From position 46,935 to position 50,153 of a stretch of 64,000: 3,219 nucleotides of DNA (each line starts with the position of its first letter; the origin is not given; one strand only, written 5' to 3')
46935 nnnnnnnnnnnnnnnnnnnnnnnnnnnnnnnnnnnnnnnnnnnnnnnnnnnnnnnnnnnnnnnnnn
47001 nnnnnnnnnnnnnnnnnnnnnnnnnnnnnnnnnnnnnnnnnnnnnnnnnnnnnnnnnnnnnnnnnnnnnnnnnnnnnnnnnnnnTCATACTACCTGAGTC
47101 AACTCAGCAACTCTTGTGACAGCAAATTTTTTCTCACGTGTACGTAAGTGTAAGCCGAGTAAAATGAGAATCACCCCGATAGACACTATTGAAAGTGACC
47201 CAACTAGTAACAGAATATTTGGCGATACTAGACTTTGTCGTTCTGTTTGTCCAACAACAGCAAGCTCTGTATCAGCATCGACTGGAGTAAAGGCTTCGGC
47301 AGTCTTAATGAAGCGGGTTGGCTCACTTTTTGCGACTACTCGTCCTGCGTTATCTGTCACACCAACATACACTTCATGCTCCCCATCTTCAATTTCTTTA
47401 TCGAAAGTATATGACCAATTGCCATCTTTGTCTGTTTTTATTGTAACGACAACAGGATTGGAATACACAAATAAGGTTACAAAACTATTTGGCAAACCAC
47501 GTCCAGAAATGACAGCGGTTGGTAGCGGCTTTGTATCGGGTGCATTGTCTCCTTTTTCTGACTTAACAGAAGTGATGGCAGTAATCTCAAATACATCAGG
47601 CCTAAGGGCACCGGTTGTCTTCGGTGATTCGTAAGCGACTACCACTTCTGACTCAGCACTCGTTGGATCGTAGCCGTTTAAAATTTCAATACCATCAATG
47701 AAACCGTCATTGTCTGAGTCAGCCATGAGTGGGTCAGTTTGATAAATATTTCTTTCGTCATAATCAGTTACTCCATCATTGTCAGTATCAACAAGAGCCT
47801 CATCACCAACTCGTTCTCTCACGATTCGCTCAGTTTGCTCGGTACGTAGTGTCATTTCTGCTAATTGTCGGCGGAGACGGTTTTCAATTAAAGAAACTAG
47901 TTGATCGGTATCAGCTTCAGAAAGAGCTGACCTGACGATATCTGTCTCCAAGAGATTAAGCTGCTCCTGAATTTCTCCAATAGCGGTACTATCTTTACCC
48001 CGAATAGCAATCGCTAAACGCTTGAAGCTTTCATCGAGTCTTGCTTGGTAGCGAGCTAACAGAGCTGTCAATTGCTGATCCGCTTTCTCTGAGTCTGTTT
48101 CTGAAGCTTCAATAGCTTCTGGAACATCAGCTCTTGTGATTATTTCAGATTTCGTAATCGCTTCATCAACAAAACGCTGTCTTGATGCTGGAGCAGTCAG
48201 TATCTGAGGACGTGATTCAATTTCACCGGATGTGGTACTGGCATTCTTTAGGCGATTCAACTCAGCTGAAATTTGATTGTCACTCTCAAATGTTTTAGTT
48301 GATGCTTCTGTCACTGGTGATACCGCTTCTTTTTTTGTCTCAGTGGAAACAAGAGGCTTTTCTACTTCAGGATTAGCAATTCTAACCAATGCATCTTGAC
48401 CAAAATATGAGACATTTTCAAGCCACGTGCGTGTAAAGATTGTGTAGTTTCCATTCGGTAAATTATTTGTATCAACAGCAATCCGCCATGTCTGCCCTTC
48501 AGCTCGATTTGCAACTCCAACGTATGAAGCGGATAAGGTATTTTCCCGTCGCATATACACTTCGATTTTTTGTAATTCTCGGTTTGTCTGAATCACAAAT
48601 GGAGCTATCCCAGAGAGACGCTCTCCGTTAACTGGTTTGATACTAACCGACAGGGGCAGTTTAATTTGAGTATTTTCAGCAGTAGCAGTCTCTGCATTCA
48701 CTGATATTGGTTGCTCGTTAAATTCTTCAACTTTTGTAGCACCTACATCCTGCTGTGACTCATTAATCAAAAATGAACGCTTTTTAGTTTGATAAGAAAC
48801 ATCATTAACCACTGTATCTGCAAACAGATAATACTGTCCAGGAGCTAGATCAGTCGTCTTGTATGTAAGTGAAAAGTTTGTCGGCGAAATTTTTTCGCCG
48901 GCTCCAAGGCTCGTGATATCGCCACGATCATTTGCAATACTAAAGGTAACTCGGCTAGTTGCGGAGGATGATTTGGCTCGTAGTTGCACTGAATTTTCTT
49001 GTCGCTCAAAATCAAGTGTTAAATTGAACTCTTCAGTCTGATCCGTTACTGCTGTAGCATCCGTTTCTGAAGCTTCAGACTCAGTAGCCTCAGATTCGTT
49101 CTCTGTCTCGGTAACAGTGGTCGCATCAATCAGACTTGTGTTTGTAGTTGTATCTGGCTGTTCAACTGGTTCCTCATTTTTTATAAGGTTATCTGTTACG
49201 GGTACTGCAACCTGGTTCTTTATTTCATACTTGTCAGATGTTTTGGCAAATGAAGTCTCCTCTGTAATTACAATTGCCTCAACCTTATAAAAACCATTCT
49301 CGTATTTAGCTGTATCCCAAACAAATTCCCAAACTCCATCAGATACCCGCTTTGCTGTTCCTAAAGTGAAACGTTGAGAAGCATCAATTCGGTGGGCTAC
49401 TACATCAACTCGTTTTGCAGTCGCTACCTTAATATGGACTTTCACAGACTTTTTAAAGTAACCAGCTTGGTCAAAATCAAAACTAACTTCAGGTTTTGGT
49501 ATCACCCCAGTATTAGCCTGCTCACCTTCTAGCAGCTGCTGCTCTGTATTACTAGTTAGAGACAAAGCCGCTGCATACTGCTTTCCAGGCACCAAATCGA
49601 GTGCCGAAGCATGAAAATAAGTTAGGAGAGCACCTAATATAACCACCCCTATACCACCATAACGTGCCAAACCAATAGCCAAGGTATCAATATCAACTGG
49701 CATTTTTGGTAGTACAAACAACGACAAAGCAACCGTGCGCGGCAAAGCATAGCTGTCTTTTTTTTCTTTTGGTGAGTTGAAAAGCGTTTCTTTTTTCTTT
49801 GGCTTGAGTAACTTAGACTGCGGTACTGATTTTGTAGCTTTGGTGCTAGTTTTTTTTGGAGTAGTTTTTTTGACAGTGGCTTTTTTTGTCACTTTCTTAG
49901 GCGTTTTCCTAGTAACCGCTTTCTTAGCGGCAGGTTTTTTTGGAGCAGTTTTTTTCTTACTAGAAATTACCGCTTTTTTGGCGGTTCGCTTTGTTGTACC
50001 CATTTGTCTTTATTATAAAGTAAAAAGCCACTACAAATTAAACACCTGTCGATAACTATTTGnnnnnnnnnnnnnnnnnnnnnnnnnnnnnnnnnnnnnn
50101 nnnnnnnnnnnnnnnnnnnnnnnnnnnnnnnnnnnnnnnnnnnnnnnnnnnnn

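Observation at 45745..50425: Two-component system wrapped around a 972-aa lysine-tailed, TSP3-repeat membrane protein, inserted between uvrA and uvrB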

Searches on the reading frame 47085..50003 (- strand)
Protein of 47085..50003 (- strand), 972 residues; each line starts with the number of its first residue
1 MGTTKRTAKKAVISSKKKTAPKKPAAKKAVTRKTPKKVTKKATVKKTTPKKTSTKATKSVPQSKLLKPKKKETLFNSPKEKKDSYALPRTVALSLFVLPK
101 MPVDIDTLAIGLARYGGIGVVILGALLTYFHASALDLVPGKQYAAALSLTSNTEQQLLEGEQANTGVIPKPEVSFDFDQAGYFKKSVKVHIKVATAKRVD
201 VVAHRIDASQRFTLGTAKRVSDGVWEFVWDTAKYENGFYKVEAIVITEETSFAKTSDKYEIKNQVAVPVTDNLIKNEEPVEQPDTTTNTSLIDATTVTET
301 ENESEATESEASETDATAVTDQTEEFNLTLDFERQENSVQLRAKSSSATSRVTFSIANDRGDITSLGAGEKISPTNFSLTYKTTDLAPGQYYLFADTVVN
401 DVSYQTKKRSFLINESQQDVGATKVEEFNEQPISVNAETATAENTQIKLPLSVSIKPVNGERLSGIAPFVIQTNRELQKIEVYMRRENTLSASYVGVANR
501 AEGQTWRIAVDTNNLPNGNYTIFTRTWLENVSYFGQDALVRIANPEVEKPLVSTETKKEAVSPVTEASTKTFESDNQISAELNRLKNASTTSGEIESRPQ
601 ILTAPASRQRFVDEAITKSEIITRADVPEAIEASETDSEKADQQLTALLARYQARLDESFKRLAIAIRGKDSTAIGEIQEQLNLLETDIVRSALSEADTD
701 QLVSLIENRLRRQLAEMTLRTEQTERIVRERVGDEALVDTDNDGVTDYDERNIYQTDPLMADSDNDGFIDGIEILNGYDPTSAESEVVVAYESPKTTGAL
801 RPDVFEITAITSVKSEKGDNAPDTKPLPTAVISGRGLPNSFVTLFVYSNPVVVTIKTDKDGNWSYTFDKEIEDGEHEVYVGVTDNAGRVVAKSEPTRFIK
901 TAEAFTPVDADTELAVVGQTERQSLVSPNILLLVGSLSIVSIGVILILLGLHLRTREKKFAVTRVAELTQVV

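Call 3: search_protein_families(library=pfam, proteins=[window:47085-50003:-], max_evalue=0.01)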
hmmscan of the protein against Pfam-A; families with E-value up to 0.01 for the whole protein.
window:47085-50003:- (972 aa): 4 families
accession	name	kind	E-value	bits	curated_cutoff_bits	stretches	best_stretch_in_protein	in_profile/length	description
PF19077.6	Big_13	-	3.9e-11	43.8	27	1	832-893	31-94/102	Bacterial Ig-like domain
PF18884.5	TSP3_bac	-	3.5e-09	36.8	25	1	739-761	1-22/22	Bacterial TSP3 repeat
PF17957.7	Big_7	-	2.1e-07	31.9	24.1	0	184-243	15-70/70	Bacterial Ig domain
PF17936.7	Big_6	-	0.0012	19.5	27.6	1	830-889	15-73/83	Bacterial Ig domain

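Call 4: search_protein_families(library=ncbifam, proteins=[window:47085-50003:-], max_evalue=0.01)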
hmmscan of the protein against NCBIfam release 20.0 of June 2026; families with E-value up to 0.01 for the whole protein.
window:47085-50003:- (972 aa): 4 families
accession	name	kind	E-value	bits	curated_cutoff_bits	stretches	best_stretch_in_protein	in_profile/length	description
NF040520.1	Ig_like_BLP2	equivalog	9.1e-07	27.4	750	1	819-904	533-613/730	Ig-like repeat protein Blp2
NF033510.3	Ca_tandemer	repeat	2.5e-05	24.5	50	1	829-887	32-93/96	Ca2+-stabilized repeat-containing adhesin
NF033765.2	gliding_CglD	equivalog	0.00027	18.9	400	1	731-777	199-244/1124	adventurous gliding motility lipoprotein CglD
NF047639.1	throspo3_MtsD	equivalog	0.0079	14.4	800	0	738-783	459-503/651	cell-cell cohesion protein MtsD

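Call 5: find_encoding_contigs(protein=window:47085-50003:-, flank=10000, max_places=6)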
Protein window:47085-50003:- (972 aa): 2 contigs read that carry it; 2 places shown.
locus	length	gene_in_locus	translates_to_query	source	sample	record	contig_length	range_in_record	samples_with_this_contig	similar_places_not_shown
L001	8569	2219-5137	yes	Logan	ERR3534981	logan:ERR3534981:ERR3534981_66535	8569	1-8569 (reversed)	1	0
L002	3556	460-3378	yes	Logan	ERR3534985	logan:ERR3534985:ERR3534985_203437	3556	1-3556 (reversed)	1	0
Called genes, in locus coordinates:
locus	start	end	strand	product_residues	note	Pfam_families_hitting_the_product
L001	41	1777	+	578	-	PF17757:UvrB_inter, PF27431:UvrB_3rd, PF00271:Helicase_C, PF12344:UvrB, PF02151:UVR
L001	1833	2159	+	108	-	PF00072:Response_reg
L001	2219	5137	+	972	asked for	PF17957:Big_7 (faint), PF18884:TSP3_bac (weak), PF19077:Big_13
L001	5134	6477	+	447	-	PF00512:HisKA, PF02518:HATPase_c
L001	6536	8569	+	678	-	?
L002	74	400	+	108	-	PF00072:Response_reg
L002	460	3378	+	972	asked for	PF17957:Big_7 (faint), PF18884:TSP3_bac (weak), PF19077:Big_13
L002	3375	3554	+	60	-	?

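Call 6: find_homologous_proteins(query=window:47085-50003:-)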
Query window:47085-50003:- (972 aa): 3 proteins with E <= 0.001 among 8000 candidates.
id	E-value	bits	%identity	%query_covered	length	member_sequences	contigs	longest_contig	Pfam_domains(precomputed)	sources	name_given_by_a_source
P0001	0.0e+0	2070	99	100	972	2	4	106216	PF17957.8,PF18884.6,PF19077.7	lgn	-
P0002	6.7e-215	734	43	91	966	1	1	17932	PF18884.6,PF19077.7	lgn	-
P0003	7.5e-38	148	38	23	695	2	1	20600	PF19077.7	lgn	-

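Call 7: find_encoding_contigs(protein=P0002, flank=10000, max_places=4)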
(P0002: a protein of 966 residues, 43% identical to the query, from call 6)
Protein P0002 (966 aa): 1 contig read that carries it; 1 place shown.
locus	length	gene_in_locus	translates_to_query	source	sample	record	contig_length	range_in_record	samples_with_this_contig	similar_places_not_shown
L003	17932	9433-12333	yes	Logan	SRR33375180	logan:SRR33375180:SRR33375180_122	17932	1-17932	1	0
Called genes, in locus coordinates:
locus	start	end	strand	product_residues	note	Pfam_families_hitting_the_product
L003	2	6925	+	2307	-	?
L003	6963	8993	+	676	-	PF04851:ResIII, PF17757:UvrB_inter, PF27431:UvrB_3rd, PF00271:Helicase_C, PF12344:UvrB, PF02151:UVR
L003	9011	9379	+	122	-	PF00072:Response_reg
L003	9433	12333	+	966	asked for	PF18884:TSP3_bac (weak), PF19077:Big_13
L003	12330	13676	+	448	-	PF00512:HisKA, PF02518:HATPase_c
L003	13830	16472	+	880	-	PF02463:SMC_N (faint), PF13191:AAA_16 (faint), PF20703:nSTAND1 (faint), PF00005:ABC_tran (faint), PF13304:AAA_21 (faint), PF13555:AAA_29 (faint), PF20720:nSTAND3 (faint), PF17760:UvrA_inter, +1 more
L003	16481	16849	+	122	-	-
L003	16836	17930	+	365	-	?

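Call 8: find_encoding_contigs(protein=P0003, flank=10000, max_places=4)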
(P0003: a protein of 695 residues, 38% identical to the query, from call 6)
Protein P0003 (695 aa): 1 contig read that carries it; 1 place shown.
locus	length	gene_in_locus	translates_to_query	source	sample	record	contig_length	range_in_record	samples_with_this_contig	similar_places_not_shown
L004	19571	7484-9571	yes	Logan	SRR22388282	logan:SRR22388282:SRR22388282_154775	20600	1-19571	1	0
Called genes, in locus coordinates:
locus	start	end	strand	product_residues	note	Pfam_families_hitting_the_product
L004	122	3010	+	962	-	-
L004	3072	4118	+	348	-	PF00044:Gp_dh_N, PF02800:Gp_dh_C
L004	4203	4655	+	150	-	PF02502:LacAB_rpiB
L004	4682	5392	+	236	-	PF00834:Ribul_P_3_epim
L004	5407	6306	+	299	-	PF13292:DXP_synthase_N, PF00456:Transketolase_N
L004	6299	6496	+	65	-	-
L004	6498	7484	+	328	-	PF02779:Transket_pyr, PF02780:Transketolase_C, PF17147:PFOR_II (weak)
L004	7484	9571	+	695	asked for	PF19077:Big_13 (weak)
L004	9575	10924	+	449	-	PF00512:HisKA, PF02518:HATPase_c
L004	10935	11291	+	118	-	PF01219:DAGK_prokar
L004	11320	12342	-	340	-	PF00294:PfkB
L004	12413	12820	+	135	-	-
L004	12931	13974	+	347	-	PF00274:Glycolytic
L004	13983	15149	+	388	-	PF13385:Laminin_G_3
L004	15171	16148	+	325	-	PF00389:2-Hacid_dh, PF02826:2-Hacid_dh_C, PF03446:NAD_binding_2 (weak)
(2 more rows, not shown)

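Call 15: find_related_loci(query=A1, collection=genome_contigs, flank=6000)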
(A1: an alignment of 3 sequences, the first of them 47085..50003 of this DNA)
Query A1 (972 aa) in genome_contigs; peptide patterns used: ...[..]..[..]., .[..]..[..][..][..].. (x = any residue, [..] = any of these).
599 stretches matched a pattern (row limit reached: there are more); 304 encode a relative of the query (tblastn E <= 1e-3); the best 80 are kept; 80 distinct loci.
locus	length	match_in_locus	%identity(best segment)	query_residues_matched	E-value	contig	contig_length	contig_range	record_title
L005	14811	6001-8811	36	8-923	1e-148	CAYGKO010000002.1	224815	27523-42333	MAG TPA_asm: uncultured Candidatus Saccharibacteria bacterium isolate ERP117304_co1_170 genome assembly, contig: NODE_62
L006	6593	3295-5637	29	87-961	1e-98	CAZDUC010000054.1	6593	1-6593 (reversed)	MAG TPA_asm: uncultured Candidatus Saccharibacteria bacterium isolate SRP286056_co1_642 genome assembly, contig: NODE_16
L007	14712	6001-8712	29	12-964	7e-88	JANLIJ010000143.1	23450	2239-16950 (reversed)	MAG: Candidatus Kaiserbacteria bacterium isolate S40-12 k99_340046, whole genome shotgun sequence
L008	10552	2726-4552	30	356-959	1e-77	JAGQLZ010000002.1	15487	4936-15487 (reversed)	MAG: Candidatus Kaiserbacteria bacterium isolate HKST-UBA29 2010_47281, whole genome shotgun sequence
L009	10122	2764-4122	33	463-957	6e-70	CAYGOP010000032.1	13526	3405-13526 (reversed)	MAG TPA_asm: uncultured Candidatus Saccharibacteria bacterium isolate ERP117304_co1_139 genome assembly, contig: NODE_44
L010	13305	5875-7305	32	445-957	3e-67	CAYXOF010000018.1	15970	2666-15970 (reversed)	MAG TPA_asm: uncultured Candidatus Saccharibacteria bacterium isolate SRP118108_co4_490 genome assembly, contig: NODE_30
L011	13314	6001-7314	35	478-954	8e-73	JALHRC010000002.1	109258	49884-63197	MAG: Candidatus Paceibacterota bacterium isolate maxbin.077 c_000000001155, whole genome shotgun sequence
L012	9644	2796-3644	38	647-930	1e-57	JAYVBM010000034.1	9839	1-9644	MAG: Candidatus Paceibacterota bacterium isolate GL28_UP_metabat_94 GL28_UP_metabat_94_33, whole genome shotgun sequence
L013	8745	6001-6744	44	712-956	2e-54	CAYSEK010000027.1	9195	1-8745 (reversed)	MAG TPA_asm: uncultured Candidatus Saccharibacteria bacterium isolate SRP128015_co3_135 genome assembly, contig: NODE_92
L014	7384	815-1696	36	694-957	6e-48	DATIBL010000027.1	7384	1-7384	MAG TPA_asm: Candidatus Paceibacterota bacterium isolate SMAG_U16289 k141_537302, whole genome shotgun sequence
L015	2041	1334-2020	39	739-972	3e-48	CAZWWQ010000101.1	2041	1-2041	MAG TPA_asm: uncultured Bdellovibrionales bacterium isolate binchicken_co291_201 genome assembly, contig: NODE_33933_len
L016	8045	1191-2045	35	705-965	1e-45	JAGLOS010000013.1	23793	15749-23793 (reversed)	MAG: Candidatus Paceibacterota bacterium isolate RS_7_45 ROV157_7.bin.45.fa_13, whole genome shotgun sequence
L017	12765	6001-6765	38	712-957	5e-45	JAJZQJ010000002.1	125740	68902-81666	MAG: bacterium isolate SKS1.bin43 NODE_176_length_125740_cov_3.112082, whole genome shotgun sequence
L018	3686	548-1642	30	600-960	3e-45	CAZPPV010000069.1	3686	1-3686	MAG TPA_asm: uncultured Candidatus Saccharibacteria bacterium isolate SRP128015_co4_2 genome assembly, contig: NODE_6793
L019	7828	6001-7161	38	176-962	5e-45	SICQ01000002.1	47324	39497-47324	MAG: Candidatus Ryanbacteria bacterium isolate Baikal-deep-G209 BACOMB-C3073, whole genome shotgun sequence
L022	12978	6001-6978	36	480-959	4e-41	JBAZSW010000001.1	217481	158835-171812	MAG: Parcubacteria group bacterium isolate SO_2017_GW1_184 NODE_460_length_217481_cov_5.970757_OW334_2017, whole genome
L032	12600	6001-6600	42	715-906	9e-38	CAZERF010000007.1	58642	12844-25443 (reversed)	MAG TPA_asm: uncultured Candidatus Saccharibacteria bacterium isolate binchicken_co245_337 genome assembly, contig: NODE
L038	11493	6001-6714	35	718-961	8e-35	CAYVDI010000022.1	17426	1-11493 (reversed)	MAG TPA_asm: uncultured Bdellovibrionales bacterium isolate SRP135725_co1_487 genome assembly, contig: NODE_4239_length_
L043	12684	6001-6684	39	723-960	1e-33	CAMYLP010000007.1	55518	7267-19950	MAG: uncultured Patescibacteria group bacterium isolate ES_M_Patescibacteria_01 genome assembly, contig: scaffold_1007,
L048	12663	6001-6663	38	719-944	3e-31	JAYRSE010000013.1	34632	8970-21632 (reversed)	MAG: Candidatus Paceibacterota bacterium isolate XM1_ASGE3bin.5 k141_295047, whole genome shotgun sequence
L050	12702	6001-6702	36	719-957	2e-30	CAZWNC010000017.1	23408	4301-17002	MAG TPA_asm: uncultured Candidatus Saccharibacteria bacterium isolate SRP286056_co1_690 genome assembly, contig: NODE_25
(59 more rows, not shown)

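Call 27: search_solved_structures(query=window:47085-50003:-, max_evalue=0.1)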
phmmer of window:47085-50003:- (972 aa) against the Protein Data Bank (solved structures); distinct sequences matched with E-value up to 0.1: 0.

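Call 42: predict_structure(alignment_id=A6)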
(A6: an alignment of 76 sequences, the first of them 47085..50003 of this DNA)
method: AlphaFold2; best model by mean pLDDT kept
length: 972 residues; sequences in the alignment: 76
mean_pLDDT: 72.6   pTM: 0.46
mean pLDDT of the five models: 72.6, 71.0, 70.7, 70.3, 68.9
residues with pLDDT >= 90: 455; 70-90: 158; 50-70: 63; < 50: 296
segments of 3 or more residues with pLDDT < 50: 1-104, 111-116, 131-167, 266-324, 416-449, 549-575, 592-603, 912-924
pLDDT, mean of each block of 10 residues (from residue 1): 40 35 34 33 33 33 33 34 34 42 45 48 64 39 30 31 45 75 80 93 91 95 94 92 91 89 56 33 31 31 32 32 64 90 93 93 91 95 90 92 86 62 31 28 39 87 92 94 90 94 94 92 94 92 74 40 43 54 64 46 61 89 92 91 92 93 93 95 95 80 91 93 93 93 98 97 97 97 95 93 94 81 78 96 93 96 94 95 96 95 76 48 60 94 96 84 66 51
secondary structure, 60 per line:
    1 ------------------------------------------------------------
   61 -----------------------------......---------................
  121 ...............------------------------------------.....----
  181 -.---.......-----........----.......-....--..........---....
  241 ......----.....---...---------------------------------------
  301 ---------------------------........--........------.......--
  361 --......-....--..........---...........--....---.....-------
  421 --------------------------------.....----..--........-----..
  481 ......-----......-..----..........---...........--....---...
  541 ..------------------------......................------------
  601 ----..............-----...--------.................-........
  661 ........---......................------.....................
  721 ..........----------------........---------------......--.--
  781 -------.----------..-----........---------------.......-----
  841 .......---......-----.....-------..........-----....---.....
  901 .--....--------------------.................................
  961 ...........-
elements in order (helices of 4 or more, strands of 3 or more residues): H90-95 H105-135 E172-176 E186-192 E198-205 E210-216 E218-221 E224-230 E237-246 E251-255 E259-261 E328-335 E338-345 E352-358 E363-368 E370-373 E376-382 E389-399 E402-405 E409-413 E453-457 E466-473 E479-486 E492-497 E505-511 E518-528 E531-534 E538-542 H567-588 H605-618 H635-651 H653-668 H672-693 H700-730 H747-754 H770-775 E806-813 E829-835 E841-847 E851-856 E862-866 E874-883 E889-892 E896-901 E904-907 H928-971
